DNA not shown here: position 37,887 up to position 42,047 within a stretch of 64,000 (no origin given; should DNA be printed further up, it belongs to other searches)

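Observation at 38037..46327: CagY-like giant VirB10 split into a membrane-anchored repeat protein and a separately secreted repeat + VirB10-domain protein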

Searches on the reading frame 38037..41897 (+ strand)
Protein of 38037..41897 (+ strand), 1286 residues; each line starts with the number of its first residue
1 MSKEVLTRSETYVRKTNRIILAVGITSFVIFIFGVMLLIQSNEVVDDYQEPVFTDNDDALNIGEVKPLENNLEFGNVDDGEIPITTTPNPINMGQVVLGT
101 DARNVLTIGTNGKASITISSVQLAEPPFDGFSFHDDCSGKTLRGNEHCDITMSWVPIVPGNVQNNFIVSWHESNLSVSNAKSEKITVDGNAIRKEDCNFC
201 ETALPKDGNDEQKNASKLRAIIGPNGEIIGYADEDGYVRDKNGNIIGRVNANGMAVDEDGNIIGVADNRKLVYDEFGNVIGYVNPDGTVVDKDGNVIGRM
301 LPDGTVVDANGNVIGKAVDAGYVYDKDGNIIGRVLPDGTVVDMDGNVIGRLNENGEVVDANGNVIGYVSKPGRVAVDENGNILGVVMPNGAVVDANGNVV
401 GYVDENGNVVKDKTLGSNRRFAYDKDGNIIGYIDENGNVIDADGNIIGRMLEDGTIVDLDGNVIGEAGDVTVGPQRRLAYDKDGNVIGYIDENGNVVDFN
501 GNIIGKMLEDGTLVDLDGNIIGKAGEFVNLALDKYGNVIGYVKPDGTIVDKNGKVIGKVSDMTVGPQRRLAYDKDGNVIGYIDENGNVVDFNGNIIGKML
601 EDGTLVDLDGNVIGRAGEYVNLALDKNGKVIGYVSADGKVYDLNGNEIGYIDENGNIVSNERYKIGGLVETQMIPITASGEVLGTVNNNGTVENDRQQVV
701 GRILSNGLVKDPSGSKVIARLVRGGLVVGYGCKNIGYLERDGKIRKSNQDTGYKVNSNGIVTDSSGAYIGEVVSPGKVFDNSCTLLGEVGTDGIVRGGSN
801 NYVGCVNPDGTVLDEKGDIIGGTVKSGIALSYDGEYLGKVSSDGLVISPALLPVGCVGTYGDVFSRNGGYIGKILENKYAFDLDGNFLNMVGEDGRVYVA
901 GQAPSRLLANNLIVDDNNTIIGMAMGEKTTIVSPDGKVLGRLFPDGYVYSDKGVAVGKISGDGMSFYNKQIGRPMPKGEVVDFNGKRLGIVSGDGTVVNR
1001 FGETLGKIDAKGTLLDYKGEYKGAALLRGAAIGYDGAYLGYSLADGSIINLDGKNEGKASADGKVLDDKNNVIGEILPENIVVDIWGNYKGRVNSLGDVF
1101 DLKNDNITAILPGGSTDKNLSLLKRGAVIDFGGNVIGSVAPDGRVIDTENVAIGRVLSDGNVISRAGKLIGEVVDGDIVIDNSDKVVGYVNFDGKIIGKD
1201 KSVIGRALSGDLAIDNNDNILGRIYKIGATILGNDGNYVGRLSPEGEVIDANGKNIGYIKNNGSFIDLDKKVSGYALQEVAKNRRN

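Call 4: search_protein_families(library=pfam, proteins=[window:38037-41897:+], max_evalue=0.01)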
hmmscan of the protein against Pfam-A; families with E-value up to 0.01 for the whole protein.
window:38037-41897:+ (1286 aa): 5 families
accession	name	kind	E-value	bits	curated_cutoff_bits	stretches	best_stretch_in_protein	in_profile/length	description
PF21785.3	Bflower_2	-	7.1e-86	283.9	38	13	264-352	13-97/112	5-fold beta-flower protein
PF12396.14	DUF3659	-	1.7e-40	137.1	24.8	6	283-334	8-55/61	Protein of unknown function (DUF3659)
PF21784.3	Bflower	-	4.6e-38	130.6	25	4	272-332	3-61/116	4-fold beta flower protein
PF05593.20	RHS_repeat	-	7.5e-20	71.3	22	1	394-438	2-37/38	RHS Repeat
PF18342.7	LytB_SH3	-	0.0031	18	25.8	0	390-423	12-46/67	Endo-beta-N-acetylglucosaminidase LytB SH3 domain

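Call 6: search_protein_families(library=ncbifam, proteins=[window:38037-41897:+], max_evalue=0.01)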
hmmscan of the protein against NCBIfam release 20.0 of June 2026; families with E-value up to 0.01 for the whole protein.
window:38037-41897:+ (1286 aa): 2 families
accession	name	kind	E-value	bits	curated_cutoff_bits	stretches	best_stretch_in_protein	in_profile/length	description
TIGR01643.1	YD_repeat_2x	repeat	6.7e-18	64.4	15.8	0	273-304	1-36/42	YD repeat-containing protein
NF012200.0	choice_anch_D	domain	2.1e-05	25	45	1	85-165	18-98/108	choice-of-anchor D domain-containing protein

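Call 13: search_solved_structures(query=window:38037-41897:+, max_evalue=0.01, show_alignments=1)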
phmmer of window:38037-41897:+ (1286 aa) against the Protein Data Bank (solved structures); distinct sequences matched with E-value up to 0.01: 0.

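Call 20: find_homologous_proteins(query=window:38037-41897:+, max_evalue=0.00001)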
Query window:38037-41897:+ (1286 aa): 1161 proteins with E <= 0.00001 among 8000 candidates; the best 120 are listed.
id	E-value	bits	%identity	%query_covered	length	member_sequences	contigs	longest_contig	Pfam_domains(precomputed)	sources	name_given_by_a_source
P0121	0.0e+0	1404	52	71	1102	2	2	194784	PF21784.4,PF05593.20,PF12396.15,PF21785.4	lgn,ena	-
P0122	0.0e+0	1388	52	68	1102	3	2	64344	PF15780.12,PF21784.4,PF05593.20,PF12396.15,PF21785.4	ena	-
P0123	0.0e+0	1383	52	70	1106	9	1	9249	PF21784.4,PF05593.20,PF12396.15,PF21785.4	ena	-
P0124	0.0e+0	1371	50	63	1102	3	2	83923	PF21784.4,PF05593.20,PF12396.15,PF21785.4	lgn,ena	-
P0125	0.0e+0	1353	42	83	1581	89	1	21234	PF21784.4,PF05593.20,PF12396.15,PF21785.4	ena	-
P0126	0.0e+0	1325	50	68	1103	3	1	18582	PF21784.4,PF05593.20,PF12396.15,PF21785.4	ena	-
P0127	0.0e+0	1313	43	100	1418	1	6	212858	PF21784.4,PF05593.20,PF12396.15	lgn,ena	-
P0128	0.0e+0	1302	50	68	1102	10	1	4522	PF21784.4,PF05593.20,PF12396.15,PF21785.4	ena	-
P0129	0.0e+0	1300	41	100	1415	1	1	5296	PF21784.4,PF05593.20,PF12396.15,PF21785.4,PF15535.13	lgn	-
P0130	0.0e+0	1268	52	60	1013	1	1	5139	PF21784.4,PF05593.20,PF12396.15,PF21785.4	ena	-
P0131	0.0e+0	1266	40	86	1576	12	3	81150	PF21784.4,PF05593.20,PF12396.15,PF21785.4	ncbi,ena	-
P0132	0.0e+0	1250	47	100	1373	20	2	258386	PF21784.4,PF05593.20,PF12396.15,PF21785.4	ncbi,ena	-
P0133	0.0e+0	1228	47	100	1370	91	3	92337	PF21784.4,PF05593.20,PF12396.15,PF21785.4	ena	-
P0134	0.0e+0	1178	46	100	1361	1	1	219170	PF21784.4,PF05593.20,PF12396.15,PF21785.4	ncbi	-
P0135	0.0e+0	1166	45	100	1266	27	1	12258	PF21784.4,PF05593.20,PF12396.15,PF21785.4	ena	-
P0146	0.0e+0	1085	42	100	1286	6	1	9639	PF21784.4,PF05593.20,PF12396.15,PF21785.4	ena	-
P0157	2.8e-246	838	29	99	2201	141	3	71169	PF21784.4,PF05593.20,PF12396.15,PF21785.4,PF03743.20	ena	-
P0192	7.5e-151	522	26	97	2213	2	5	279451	PF21784.4,PF12396.15,PF21785.4,PF03743.20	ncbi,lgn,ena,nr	ncbi:MAG: DUF3659 domain-containing protein [Alphaproteobacteria bacterium]|nr:DUF3659 domain-contai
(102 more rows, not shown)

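Call 23: find_encoding_contigs(protein=P0157, flank=10000, max_places=1)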
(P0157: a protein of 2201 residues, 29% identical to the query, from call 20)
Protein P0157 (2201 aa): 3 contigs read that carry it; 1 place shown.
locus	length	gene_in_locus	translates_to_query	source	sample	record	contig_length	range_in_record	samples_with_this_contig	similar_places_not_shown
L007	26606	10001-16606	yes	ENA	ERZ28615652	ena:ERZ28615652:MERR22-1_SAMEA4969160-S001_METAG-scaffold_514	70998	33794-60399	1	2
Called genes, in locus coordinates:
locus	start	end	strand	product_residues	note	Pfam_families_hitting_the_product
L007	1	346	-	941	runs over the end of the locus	PF02739:5_3_exonuc_N, PF01367:5_3_exonuc, PF01612:DNA_pol_A_exo1, PF00476:DNA_pol_A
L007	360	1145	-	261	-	PF01066:CDP-OH_P_transf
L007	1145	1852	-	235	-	PF02666:PS_Dcarbxylase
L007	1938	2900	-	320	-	PF19077:Big_13 (faint), PF17936:Big_6 (faint), PF01476:LysM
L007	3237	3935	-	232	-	PF00561:Abhydrolase_1, PF12697:Abhydrolase_6, PF12146:Hydrolase_4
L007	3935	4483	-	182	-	PF00857:Isochorismatase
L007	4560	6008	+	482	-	PF00270:DEAD, PF04851:ResIII, PF00271:Helicase_C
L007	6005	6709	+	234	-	PF02230:Abhydrolase_2, PF00326:Peptidase_S9 (faint), PF00756:Esterase (weak)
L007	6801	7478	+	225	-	PF04335:VirB8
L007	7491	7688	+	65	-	-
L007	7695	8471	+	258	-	PF04335:VirB8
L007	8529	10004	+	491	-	PF03524:CagX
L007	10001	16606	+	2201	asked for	PF21784:Bflower (faint), PF05593:RHS_repeat (faint), PF12396:DUF3659 (faint), PF21785:Bflower_2, PF03743:TrbI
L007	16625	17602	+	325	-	PF00437:T2SSE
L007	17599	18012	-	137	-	PF07309:FlaF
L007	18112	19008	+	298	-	-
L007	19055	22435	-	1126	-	PF07690:MFS_1, PF01553:Acyltransferase, PF00501:AMP-binding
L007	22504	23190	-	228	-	PF00072:Response_reg, PF00486:Trans_reg_C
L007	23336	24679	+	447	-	PF00006:ATP-synt_ab, PF18269:T3SS_ATPase_C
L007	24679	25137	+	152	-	PF02050:FliJ (weak)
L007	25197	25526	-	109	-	PF07309:FlaF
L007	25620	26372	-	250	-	PF02107:FlgH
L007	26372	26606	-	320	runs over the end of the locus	PF08666:SAF, PF13144:ChapFlgA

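Call 24: find_encoding_contigs(protein=P0192, flank=10000, max_places=1)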
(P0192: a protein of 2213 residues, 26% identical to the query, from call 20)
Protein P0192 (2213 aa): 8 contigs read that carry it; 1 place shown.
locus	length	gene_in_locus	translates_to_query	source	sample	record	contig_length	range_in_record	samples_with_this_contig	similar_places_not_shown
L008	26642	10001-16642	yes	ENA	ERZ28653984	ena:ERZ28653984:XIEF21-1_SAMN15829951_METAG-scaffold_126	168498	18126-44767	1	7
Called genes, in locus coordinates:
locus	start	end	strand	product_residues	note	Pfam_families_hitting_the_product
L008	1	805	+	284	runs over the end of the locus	PF00763:THF_DHG_CYH, PF02882:THF_DHG_CYH_C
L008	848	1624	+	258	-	PF07195:FliD_C (weak)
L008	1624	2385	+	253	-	-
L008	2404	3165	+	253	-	-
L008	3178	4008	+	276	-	-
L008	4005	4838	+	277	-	-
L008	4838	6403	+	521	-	-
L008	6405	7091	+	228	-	PF04335:VirB8 (weak)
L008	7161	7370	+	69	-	-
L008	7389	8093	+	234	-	PF04335:VirB8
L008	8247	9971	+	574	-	PF03524:CagX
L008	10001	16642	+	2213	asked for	PF21784:Bflower (faint), PF21785:Bflower_2 (weak), PF12396:DUF3659 (weak), PF03743:TrbI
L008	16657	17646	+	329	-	PF00437:T2SSE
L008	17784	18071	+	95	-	-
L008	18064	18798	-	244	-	PF08534:Redoxin, PF00578:AhpC-TSA, PF10417:1-cysPrx_C (weak)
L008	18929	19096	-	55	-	PF00471:Ribosomal_L33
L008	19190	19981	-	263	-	-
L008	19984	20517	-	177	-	PF14316:DUF4381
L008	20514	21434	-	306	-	PF01882:DUF58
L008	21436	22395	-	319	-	PF20030:bpMoxR, PF07726:AAA_3, PF07728:AAA_5, PF17863:AAA_lid_2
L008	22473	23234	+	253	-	-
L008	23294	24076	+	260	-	PF02673:BacA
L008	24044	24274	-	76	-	PF13467:RHH_4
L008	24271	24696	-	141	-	PF04386:SspB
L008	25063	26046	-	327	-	PF02536:mTERF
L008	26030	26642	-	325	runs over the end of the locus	PF02536:mTERF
